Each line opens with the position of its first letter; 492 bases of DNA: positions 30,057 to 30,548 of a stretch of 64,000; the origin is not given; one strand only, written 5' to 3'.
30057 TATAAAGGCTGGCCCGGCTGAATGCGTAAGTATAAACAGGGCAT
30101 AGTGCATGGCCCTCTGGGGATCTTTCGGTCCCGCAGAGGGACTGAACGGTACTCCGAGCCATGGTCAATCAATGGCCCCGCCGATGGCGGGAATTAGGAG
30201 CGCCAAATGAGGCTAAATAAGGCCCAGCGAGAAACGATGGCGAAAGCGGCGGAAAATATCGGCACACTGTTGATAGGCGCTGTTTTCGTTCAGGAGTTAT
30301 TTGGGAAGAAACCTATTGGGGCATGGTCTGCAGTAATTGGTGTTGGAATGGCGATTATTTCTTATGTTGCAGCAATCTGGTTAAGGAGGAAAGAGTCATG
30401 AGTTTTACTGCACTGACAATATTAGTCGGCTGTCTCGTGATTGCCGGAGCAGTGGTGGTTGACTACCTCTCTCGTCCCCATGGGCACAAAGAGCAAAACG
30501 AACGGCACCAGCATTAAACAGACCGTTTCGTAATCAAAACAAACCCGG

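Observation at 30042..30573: Self-contained two-gene small-membrane-protein cassette occupying the place of the RT ORF in domain IV of a group II intron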

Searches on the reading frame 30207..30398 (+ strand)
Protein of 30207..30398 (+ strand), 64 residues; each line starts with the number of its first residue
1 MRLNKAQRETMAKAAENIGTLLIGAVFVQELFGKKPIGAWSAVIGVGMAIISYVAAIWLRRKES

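Call 7: search_protein_families(library=pfam, proteins=[window:30207-30398:+], max_evalue=10)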
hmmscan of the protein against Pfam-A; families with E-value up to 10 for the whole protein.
seq(64 aa): 3 families
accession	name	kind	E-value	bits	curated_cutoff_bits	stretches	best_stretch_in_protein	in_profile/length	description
PF12794.12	MscS_TM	-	0.014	14.7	28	1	2-59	113-170/339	Mechanosensitive ion channel inner membrane domain 1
PF19685.4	DUF6187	-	0.059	13.9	25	1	41-63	107-129/141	Family of unknown function (DUF6187)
PF04246.17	RseC_MucC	-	0.12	12.8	24.4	1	20-62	77-117/130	Positive regulator of sigma(E), RseC/MucC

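Call 10: find_homologous_proteins(query=window:30207-30398:+, max_evalue=10)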
Query seq(64 aa) (64 aa): 2 proteins with E <= 10 among 2 candidates.
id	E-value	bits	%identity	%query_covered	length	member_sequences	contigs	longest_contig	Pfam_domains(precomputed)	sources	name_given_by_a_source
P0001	4.1e-31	123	95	100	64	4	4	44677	-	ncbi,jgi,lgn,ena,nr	ncbi:MAG TPA: hypothetical protein VNI53_09525 [Gammaproteobacteria bacterium]|nr:hypothetical prote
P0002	2.6e-14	70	56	97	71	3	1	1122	-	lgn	-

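Call 11: find_encoding_contigs(protein=P0001, flank=6000, max_places=10)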
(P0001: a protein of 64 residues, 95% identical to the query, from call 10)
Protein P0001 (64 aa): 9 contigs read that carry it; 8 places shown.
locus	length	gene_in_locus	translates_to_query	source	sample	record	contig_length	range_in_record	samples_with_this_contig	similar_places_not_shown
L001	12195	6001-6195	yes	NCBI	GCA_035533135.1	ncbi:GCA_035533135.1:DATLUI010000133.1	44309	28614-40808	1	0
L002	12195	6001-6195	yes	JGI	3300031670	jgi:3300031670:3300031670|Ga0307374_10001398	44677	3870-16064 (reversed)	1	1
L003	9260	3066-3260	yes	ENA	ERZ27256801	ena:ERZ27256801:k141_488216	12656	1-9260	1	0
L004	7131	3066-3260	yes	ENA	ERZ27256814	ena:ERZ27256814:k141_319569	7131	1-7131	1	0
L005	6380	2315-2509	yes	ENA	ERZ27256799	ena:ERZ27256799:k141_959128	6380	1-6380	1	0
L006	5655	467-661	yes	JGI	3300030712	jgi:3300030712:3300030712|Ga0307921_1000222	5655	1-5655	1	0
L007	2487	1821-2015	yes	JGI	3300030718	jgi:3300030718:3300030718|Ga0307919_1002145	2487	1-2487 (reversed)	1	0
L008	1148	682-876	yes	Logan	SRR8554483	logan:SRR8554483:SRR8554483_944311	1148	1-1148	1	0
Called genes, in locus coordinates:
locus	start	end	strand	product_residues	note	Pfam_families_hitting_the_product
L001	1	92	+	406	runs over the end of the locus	PF00990:GGDEF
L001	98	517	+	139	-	PF11743:DUF3301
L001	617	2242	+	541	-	PF00324:AA_permease, PF13520:AA_permease_2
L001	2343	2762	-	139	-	PF00472:RF-1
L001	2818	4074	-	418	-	PF11871:DUF3391, PF13487:HD_5, PF01966:HD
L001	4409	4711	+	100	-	-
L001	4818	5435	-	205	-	PF01726:LexA_DNA_bind, PF00717:Peptidase_S24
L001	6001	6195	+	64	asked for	-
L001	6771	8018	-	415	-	PF13657:Couple_hipA, PF07804:HipA_C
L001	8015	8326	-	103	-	-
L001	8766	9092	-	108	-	-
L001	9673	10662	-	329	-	PF00248:Aldo_ket_red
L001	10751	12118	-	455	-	PF03315:SDH_beta, PF03313:SDH_alpha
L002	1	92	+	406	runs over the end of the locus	PF00990:GGDEF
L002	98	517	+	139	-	PF11743:DUF3301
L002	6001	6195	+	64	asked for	-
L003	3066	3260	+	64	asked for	-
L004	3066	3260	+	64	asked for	-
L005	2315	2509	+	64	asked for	-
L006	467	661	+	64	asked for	-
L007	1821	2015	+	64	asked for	-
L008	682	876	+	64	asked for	-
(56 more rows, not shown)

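Call 12: find_encoding_contigs(protein=P0002, flank=6000, max_places=10)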
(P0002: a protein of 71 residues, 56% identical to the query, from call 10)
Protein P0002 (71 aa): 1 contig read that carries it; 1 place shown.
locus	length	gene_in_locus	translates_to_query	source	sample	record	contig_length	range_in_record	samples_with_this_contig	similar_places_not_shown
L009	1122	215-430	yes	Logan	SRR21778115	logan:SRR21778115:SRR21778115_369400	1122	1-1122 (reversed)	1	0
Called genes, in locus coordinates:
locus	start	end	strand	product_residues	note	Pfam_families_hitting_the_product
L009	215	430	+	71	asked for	-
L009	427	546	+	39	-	-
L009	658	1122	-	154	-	?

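Call 20: search_protein_families(library=phrogs, proteins=[window:30207-30398:+, P0002], max_evalue=10)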
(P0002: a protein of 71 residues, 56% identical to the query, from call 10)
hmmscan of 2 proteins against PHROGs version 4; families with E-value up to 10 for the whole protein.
seq(64 aa): 3 families
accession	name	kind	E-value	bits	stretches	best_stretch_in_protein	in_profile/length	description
phrog_20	-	lysis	0.093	13.5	1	27-63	51-84/151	holin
phrog_26702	-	unknown function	0.21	12.9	1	7-54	80-127/127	-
phrog_20298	-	unknown function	0.22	12.7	1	39-63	27-51/63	-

P0002 (71 aa): 2 families
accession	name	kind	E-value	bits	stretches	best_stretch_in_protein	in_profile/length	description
phrog_13140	-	unknown function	0.0076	17.2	1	50-68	7-23/32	-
phrog_30751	-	head and packaging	0.91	10.7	0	48-67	85-104/150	minor head protein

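Call 21: search_protein_families(library=ncbifam, proteins=[window:30207-30398:+, P0002], max_evalue=10)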
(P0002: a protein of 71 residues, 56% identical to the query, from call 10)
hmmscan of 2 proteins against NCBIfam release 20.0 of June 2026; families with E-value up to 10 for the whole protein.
seq(64 aa): 1 family
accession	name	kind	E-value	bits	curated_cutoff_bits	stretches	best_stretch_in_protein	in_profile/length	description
NF035925.1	Geo26A_fam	subfamily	0.00096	19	40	1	2-63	128-189/197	geobacillin-26 family protein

P0002 (71 aa): 1 family
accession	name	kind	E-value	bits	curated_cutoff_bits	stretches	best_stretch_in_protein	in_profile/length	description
NF035925.1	Geo26A_fam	subfamily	0.017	14.9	40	1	9-70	128-189/197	geobacillin-26 family protein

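Call 31: find_related_loci(query=A2, collection=genome_contigs, flank=8000)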
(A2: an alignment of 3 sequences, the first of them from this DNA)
Query A2 (64 aa) in genome_contigs; peptide patterns used: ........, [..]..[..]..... (x = any residue, [..] = any of these).
45 stretches matched a pattern, but none encodes a relative of the query by tblastn (E <= 1e-3).
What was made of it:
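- Tried and rejected: None in 185,579 species-representative genomes (call 31).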

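Call 35: find_related_loci(query=A2, collection=viral_contigs, flank=8000)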
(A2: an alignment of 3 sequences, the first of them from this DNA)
Query A2 (64 aa) in viral_contigs; peptide patterns used: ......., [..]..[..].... (x = any residue, [..] = any of these).
40 stretches matched a pattern, but none encodes a relative of the query by tblastn (E <= 1e-3).

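Call 41: search_protein_representatives(alignment_id=A2)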
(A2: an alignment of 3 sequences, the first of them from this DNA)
Query: 3 sequences, 64 profile positions. Proteins with E-value up to 0.001 (for the whole library): 8; up to 1e-10: 5; up to 1e-30: 1. The best 8 are listed.
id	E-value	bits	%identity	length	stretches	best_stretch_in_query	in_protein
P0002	2.2e-34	133.3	-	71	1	2-64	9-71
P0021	1.9e-19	85.5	-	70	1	2-63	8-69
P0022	9.5e-16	73.6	-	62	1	14-64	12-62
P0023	2.8e-15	72.1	-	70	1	1-63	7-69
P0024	4.9e-12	61.7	-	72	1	3-63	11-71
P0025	9.9e-10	54.3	-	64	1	1-60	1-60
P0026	1.2e-08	50.9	-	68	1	6-62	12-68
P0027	1.1e-04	38.2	-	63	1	2-38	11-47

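Call 44: find_homologous_proteins(query=A4, max_evalue=0.01)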
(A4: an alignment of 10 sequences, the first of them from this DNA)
Query A4 (10 sequences) (64 aa, profile of the alignment): 14 proteins with E <= 0.01 among 1516 candidates.
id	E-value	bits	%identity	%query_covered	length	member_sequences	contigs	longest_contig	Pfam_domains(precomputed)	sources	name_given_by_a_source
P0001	6.1e-29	117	95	100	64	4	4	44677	-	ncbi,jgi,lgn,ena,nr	ncbi:MAG TPA: hypothetical protein VNI53_09525 [Gammaproteobacteria bacterium]|nr:hypothetical prote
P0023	1.2e-28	116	44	100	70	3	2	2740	-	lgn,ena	-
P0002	1.8e-28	116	56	97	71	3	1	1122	-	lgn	-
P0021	3.3e-28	115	55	100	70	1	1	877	-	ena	-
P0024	6.0e-26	108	44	97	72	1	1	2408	-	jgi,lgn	jgi:hypothetical protein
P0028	5.6e-24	102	60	98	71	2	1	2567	-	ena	-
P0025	8.1e-23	98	38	95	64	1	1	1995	-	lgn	-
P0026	1.0e-22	98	35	97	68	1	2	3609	-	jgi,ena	-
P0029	9.1e-22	94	63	100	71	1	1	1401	-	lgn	-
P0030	7.5e-21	92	38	95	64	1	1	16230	-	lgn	-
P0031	2.6e-20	90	39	95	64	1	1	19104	-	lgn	-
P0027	2.6e-19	87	47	56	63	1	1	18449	-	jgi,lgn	jgi:hypothetical protein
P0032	4.3e-19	86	38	95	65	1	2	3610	-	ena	-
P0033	1.4e-15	75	37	94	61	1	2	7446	-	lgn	-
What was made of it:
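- ORF1 belongs to a family of 14 clusters (calls 41, 44).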

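Call 45: find_encoding_contigs(protein=P0031, flank=6000, max_places=4)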
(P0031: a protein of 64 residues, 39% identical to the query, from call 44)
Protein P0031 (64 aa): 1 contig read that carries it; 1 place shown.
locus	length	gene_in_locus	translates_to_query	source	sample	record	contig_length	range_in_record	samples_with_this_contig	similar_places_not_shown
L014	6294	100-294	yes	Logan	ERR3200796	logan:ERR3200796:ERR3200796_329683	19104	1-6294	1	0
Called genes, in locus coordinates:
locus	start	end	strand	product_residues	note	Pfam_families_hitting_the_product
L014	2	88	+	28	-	?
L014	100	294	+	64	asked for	-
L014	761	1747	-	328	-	-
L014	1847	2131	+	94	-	-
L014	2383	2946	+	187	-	PF08722:Tn7_TnsA-like_N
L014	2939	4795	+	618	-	PF13551:HTH_29 (faint), PF09299:Mu-transpos_C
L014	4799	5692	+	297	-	PF05621:TniB, PF13401:AAA_22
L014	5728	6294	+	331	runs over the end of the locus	PF06527:TniQ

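Call 46: find_encoding_contigs(protein=P0027, flank=6000, max_places=4)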
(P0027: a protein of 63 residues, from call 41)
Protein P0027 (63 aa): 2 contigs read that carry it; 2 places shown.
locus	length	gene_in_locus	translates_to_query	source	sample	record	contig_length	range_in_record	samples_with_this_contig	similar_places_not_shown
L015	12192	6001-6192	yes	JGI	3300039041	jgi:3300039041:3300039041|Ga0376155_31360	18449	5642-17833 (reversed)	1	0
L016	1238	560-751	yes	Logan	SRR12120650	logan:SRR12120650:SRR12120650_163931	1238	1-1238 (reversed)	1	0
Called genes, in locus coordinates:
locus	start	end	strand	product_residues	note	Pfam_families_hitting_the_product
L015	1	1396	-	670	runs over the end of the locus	?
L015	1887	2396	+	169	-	PF05307:Bundlin, PF08805:PilS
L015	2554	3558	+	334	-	PF04917:Shufflon_N (faint)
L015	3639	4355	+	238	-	-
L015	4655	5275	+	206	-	PF05280:FlhC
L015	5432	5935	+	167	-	PF13441:Gly-zipper_YMGG (faint), PF05433:Rick_17kDa_Anti (weak)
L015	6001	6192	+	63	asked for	-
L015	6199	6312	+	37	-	-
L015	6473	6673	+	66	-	-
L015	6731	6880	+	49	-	-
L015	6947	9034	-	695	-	PF00910:RNA_helicase (faint), PF05496:RuvB_N (faint), PF05673:DUF815 (faint), PF25199:nSTAND_NTPase5 (faint), PF13191:AAA_16 (faint), PF00004:AAA, PF07728:AAA_5 (faint), PF00004:AAA, +2 more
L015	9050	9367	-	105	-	-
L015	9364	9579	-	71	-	-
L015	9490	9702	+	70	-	-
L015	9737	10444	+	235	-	-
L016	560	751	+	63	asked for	-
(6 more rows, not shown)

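Call 47: find_encoding_contigs(protein=P0030, flank=6000, max_places=4)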
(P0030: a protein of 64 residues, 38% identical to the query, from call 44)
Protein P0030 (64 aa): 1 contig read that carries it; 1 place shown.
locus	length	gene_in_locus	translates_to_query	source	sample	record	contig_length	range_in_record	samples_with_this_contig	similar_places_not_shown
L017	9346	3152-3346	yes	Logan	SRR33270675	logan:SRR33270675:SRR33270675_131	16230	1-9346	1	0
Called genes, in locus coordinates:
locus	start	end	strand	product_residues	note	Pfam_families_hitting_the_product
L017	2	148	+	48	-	?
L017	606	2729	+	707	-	PF00989:PAS (weak), PF13426:PAS_9 (weak), PF08447:PAS_3, PF00989:PAS, PF08448:PAS_4, PF13426:PAS_9, PF00990:GGDEF, PF00563:EAL, +2 more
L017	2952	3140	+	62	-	-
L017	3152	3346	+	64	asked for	-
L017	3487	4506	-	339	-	-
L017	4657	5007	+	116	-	-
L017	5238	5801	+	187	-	PF08722:Tn7_TnsA-like_N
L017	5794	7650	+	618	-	PF09299:Mu-transpos_C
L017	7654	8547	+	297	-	PF05621:TniB, PF13401:AAA_22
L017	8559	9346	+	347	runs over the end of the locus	PF06527:TniQ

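Call 50: find_encoding_contigs(protein=P0033, flank=6000, max_places=4)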
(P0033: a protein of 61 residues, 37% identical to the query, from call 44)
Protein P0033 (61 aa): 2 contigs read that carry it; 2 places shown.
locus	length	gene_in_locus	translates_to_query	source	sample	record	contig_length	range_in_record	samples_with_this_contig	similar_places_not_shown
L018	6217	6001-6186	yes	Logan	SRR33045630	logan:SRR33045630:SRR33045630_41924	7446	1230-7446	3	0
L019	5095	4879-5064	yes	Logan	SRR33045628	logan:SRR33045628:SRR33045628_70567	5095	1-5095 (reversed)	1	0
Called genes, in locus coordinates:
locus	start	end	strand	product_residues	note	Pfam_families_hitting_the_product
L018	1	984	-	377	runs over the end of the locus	-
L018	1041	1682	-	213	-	-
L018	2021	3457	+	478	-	PF05598:DUF772, PF01609:DDE_Tnp_1, PF13751:DDE_Tnp_1_6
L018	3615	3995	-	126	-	-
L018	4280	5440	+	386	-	PF13384:HTH_23 (faint), PF13936:HTH_38, PF13565:HTH_32 (weak), PF00665:rve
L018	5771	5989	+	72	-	-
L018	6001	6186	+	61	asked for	-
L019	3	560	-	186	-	?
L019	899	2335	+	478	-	PF05598:DUF772, PF01609:DDE_Tnp_1, PF13751:DDE_Tnp_1_6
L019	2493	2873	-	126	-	-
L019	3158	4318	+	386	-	PF13384:HTH_23 (faint), PF13936:HTH_38, PF13565:HTH_32 (weak), PF00665:rve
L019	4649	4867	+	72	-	-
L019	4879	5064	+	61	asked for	-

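Call 51: find_encoding_contigs(protein=P0028, flank=4000, max_places=4)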
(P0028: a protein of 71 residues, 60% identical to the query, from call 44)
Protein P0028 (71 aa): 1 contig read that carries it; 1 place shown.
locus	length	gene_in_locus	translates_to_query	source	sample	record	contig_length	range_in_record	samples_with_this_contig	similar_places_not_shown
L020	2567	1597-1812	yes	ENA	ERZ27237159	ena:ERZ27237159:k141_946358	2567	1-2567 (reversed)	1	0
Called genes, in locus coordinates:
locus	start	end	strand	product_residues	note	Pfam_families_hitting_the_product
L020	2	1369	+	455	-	?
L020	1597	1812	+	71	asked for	-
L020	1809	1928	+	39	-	-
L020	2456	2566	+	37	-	?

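Call 52: find_encoding_contigs(protein=P0029, flank=4000, max_places=4)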
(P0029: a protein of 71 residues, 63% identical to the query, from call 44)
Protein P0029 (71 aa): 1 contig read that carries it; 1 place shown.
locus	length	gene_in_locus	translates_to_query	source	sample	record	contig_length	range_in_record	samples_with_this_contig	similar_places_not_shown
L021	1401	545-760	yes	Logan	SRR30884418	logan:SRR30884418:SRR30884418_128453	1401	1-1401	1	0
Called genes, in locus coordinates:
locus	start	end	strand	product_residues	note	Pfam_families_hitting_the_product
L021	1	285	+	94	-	?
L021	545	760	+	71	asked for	-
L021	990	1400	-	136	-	?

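Call 53: find_encoding_contigs(protein=P0021, flank=4000, max_places=4)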
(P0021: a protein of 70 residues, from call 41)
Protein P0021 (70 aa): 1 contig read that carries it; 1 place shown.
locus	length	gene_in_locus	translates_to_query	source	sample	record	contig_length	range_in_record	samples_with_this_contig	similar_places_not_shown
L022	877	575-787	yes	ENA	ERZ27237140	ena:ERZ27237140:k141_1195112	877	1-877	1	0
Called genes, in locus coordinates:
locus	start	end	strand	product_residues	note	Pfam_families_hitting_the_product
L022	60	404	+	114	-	-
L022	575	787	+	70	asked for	-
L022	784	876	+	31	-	?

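Call 89: search_protein_families(library=ncbifam, alignment_id=A10, max_evalue=1)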
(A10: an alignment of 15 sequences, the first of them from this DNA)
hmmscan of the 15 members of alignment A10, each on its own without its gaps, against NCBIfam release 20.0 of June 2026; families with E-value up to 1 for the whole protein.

A. member 1, seq(64 aa): 1 family
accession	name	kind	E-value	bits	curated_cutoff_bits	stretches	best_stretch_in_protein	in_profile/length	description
NF035925.1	Geo26A_fam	subfamily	0.00096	19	40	1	2-63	128-189/197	geobacillin-26 family protein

B. families by the number of members that match (of 15 scanned): 9 families
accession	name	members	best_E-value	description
NF008438.0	PRK11281.1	4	0.017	mechanosensitive channel MscK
NF033610.1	SLATT_3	4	0.098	SLATT domain-containing protein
NF035925.1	Geo26A_fam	3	0.00096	geobacillin-26 family protein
TIGR02972.1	TMAO_torE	1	0.015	trimethylamine N-oxide reductase system protein TorE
TIGR02973.1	nitrate_rd_NapE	1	0.017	periplasmic nitrate reductase, NapE protein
NF033585.1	blaTTU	1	0.064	TTU family subclass B1 metallo-beta-lactamase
NF005696.0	PRK07504.1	1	0.077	O-succinylhomoserine sulfhydrylase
NF058603.1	SCO2097_fam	1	0.15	SCO2097 family morphological protein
NF033880.1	Prli42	1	0.24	stressosome-associated protein Prli42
